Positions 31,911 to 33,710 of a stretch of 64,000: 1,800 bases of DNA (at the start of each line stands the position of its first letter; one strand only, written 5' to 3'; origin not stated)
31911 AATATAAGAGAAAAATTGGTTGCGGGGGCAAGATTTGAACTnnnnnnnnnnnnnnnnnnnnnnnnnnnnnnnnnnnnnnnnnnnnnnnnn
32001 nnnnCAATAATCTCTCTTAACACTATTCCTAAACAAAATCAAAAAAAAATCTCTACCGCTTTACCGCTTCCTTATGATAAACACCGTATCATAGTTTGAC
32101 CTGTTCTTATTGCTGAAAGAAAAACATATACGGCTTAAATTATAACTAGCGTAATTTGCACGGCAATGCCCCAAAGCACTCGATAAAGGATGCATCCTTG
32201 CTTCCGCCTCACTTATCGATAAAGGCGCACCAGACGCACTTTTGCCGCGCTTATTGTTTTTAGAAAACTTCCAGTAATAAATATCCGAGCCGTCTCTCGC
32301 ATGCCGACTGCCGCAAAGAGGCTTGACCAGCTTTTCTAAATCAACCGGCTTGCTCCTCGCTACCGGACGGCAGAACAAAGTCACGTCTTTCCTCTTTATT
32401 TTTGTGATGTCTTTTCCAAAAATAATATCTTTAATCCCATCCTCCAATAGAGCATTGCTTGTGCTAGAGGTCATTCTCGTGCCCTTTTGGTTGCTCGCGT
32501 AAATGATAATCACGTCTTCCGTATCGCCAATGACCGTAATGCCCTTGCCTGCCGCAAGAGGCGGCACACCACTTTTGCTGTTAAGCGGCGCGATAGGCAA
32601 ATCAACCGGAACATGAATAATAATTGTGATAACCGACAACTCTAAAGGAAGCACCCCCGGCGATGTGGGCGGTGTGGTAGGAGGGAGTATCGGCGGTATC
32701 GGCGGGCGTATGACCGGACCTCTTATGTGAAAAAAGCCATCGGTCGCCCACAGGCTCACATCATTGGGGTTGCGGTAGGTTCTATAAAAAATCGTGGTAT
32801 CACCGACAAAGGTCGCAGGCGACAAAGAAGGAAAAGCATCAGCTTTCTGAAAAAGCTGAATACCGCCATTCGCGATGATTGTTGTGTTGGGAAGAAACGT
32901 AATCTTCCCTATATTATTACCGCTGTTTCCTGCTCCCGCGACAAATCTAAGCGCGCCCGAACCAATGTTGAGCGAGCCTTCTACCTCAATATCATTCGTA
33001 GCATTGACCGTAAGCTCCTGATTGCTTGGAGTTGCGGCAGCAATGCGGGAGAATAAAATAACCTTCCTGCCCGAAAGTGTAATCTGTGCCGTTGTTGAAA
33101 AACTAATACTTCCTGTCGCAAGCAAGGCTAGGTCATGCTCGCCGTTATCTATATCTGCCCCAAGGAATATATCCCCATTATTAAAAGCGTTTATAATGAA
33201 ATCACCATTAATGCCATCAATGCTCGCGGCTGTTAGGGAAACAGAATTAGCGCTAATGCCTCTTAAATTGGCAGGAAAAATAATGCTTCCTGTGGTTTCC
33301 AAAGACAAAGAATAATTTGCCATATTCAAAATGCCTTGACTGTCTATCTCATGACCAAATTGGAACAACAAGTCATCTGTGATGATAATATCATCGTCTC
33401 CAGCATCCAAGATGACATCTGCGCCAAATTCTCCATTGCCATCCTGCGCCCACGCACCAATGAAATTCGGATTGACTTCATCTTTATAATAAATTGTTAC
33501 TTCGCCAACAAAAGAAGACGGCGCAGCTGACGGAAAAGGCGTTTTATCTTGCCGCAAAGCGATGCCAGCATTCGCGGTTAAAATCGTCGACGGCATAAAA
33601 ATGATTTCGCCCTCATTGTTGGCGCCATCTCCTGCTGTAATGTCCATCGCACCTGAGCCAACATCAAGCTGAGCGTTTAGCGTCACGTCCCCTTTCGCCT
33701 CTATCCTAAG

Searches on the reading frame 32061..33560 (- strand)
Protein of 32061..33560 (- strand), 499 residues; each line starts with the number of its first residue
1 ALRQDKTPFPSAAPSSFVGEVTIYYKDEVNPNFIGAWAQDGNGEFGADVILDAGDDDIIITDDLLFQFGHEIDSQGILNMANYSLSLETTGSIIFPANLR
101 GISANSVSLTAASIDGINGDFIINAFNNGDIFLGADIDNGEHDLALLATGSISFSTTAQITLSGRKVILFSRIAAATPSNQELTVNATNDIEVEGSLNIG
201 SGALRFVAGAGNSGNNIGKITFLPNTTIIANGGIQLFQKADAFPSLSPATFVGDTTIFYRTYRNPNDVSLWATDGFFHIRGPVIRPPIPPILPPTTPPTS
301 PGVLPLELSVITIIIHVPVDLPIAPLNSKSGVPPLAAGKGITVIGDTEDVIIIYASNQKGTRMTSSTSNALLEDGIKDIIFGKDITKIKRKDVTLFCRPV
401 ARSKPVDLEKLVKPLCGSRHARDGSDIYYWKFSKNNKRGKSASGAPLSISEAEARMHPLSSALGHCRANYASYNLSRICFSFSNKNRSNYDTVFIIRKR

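Call 56: search_protein_families(library=pfam, proteins=[window:32061-33560:-], max_evalue=0.1)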
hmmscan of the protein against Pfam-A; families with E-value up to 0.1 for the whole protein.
window:32061-33560:- (499 aa): 0 families
